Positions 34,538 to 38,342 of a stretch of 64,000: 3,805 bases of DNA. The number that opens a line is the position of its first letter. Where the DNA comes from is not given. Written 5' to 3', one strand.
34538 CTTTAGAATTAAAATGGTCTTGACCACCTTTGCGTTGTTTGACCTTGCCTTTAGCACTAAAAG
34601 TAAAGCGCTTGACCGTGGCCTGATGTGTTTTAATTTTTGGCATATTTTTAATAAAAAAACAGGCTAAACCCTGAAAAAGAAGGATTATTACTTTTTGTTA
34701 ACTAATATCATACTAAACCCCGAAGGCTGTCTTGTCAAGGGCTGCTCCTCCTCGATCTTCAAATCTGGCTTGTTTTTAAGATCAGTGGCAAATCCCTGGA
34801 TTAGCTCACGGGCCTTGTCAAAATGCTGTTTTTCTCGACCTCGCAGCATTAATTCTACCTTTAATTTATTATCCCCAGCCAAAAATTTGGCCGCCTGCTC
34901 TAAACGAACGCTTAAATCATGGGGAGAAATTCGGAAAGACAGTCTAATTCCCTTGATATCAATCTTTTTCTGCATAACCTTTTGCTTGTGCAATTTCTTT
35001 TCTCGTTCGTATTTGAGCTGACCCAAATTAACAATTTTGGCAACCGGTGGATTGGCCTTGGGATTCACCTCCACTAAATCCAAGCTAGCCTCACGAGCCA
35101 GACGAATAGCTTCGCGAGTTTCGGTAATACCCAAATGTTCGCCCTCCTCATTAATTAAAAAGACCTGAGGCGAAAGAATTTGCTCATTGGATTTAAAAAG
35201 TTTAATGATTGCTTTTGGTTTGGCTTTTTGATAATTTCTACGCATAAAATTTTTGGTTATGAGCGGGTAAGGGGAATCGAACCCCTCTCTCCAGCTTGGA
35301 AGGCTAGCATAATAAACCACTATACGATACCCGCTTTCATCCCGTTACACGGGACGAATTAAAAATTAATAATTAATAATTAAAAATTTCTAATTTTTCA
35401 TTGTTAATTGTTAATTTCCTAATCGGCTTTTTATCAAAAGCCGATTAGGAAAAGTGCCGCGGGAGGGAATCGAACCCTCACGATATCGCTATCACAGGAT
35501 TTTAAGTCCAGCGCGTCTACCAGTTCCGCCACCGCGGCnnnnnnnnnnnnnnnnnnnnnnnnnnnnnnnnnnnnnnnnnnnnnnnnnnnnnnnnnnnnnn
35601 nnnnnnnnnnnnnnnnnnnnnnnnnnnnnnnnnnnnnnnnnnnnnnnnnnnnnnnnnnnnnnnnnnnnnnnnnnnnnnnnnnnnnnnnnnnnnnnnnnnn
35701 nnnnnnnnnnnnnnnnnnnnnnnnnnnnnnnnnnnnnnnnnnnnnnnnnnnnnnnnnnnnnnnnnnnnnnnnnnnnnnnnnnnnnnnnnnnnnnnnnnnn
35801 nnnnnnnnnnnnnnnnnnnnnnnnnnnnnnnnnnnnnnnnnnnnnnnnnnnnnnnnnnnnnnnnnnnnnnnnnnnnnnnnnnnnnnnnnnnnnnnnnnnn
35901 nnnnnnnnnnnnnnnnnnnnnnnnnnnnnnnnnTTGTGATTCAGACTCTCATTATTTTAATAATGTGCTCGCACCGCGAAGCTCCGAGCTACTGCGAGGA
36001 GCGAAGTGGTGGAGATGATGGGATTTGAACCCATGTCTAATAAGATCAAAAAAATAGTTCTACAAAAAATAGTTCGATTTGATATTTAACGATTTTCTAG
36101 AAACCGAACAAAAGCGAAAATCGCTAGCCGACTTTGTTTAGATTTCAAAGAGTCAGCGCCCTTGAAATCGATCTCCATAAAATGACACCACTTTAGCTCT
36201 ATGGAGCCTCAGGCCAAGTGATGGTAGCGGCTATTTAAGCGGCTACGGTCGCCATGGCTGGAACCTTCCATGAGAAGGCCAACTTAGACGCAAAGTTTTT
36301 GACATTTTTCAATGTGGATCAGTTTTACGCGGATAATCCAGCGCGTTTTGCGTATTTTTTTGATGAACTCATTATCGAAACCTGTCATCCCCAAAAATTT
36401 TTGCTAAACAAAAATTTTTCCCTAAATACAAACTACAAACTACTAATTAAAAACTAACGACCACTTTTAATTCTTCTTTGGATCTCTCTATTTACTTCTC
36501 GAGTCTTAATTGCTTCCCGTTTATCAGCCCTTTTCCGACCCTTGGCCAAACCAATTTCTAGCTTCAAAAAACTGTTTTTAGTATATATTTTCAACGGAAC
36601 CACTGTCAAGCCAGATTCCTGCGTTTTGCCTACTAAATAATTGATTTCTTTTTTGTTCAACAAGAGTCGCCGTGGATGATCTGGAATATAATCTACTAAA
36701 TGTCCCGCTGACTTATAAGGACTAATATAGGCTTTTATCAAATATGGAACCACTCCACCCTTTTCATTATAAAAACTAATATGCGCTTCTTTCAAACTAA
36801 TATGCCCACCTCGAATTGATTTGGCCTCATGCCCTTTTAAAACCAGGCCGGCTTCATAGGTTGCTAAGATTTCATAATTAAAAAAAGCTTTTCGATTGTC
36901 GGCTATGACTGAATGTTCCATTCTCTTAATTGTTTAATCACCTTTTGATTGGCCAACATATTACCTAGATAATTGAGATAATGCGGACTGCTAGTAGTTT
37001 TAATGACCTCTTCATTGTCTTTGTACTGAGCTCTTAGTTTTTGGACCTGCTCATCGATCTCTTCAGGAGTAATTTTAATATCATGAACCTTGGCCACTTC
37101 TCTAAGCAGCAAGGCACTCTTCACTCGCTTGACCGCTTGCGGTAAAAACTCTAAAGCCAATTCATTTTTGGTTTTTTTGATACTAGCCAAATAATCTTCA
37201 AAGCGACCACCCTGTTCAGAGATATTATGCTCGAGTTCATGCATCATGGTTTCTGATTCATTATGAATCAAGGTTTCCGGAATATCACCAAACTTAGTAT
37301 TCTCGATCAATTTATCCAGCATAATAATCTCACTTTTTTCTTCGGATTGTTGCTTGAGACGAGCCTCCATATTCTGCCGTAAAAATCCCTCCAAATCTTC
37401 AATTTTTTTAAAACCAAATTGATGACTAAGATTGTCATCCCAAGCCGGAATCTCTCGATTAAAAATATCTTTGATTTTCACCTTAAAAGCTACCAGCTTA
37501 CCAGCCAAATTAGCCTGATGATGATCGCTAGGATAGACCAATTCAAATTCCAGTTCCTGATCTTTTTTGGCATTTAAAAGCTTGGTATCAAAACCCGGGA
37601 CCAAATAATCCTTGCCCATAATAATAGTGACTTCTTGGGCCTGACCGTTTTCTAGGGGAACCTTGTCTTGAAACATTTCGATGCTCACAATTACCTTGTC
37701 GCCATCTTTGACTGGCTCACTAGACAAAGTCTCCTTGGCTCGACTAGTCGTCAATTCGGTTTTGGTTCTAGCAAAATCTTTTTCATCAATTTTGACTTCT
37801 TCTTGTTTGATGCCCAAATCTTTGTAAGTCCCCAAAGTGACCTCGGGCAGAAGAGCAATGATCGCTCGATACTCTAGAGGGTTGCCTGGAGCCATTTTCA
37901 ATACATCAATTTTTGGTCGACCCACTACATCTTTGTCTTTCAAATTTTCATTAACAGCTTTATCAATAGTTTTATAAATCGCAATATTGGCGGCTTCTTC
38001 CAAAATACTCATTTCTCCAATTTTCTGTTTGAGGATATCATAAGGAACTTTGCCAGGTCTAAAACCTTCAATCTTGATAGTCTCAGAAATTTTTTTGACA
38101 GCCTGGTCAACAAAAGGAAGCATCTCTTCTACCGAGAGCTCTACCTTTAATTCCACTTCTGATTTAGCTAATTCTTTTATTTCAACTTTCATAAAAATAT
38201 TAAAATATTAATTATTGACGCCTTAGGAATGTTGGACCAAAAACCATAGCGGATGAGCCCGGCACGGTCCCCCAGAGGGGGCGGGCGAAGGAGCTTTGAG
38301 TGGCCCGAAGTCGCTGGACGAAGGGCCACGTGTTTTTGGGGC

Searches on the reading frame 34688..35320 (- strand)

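Call 15: search_protein_families(library=pfam, proteins=[window:34688-35320:-], max_evalue=0.001)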
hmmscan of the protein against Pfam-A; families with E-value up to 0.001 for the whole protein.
window:34688-35320:- (210 aa): 2 families
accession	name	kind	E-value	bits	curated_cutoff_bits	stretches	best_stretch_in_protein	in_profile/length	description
PF05198.21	IF3_N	-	2.2e-25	89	26.9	1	45-112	2-69/70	Translation initiation factor IF-3, N-terminal domain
PF00707.27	IF3_C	-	5.9e-17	61.8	34.8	1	120-185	1-66/86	Translation initiation factor IF-3, C-terminal domain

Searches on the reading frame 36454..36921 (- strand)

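Call 38: search_protein_families(library=pfam, proteins=[window:36454-36921:-], max_evalue=0.001)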
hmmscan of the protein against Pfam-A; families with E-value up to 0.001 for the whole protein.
window:36454-36921:- (155 aa): 1 family
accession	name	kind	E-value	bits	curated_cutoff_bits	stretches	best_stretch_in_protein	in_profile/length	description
PF01668.23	SmpB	-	1.8e-47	161.3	27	1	6-152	1-142/143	SmpB protein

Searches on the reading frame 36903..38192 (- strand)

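Call 38: search_protein_families(library=pfam, proteins=[window:36903-38192:-], max_evalue=0.001)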
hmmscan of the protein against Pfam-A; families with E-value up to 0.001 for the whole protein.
window:36903-38192:- (429 aa): 3 families
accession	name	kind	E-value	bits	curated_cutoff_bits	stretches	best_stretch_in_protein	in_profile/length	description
PF05697.18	Trigger_N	-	7.1e-33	114.4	22.2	1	1-143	1-140/144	Bacterial trigger factor protein (TF)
PF05698.19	Trigger_C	-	6.3e-30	104.8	22.7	1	264-422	2-160/162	Bacterial trigger factor protein (TF) C-terminus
PF00254.34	FKBP_C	-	3.6e-05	24.4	21.1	1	159-240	3-93/94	FKBP-type peptidyl-prolyl cis-trans isomerase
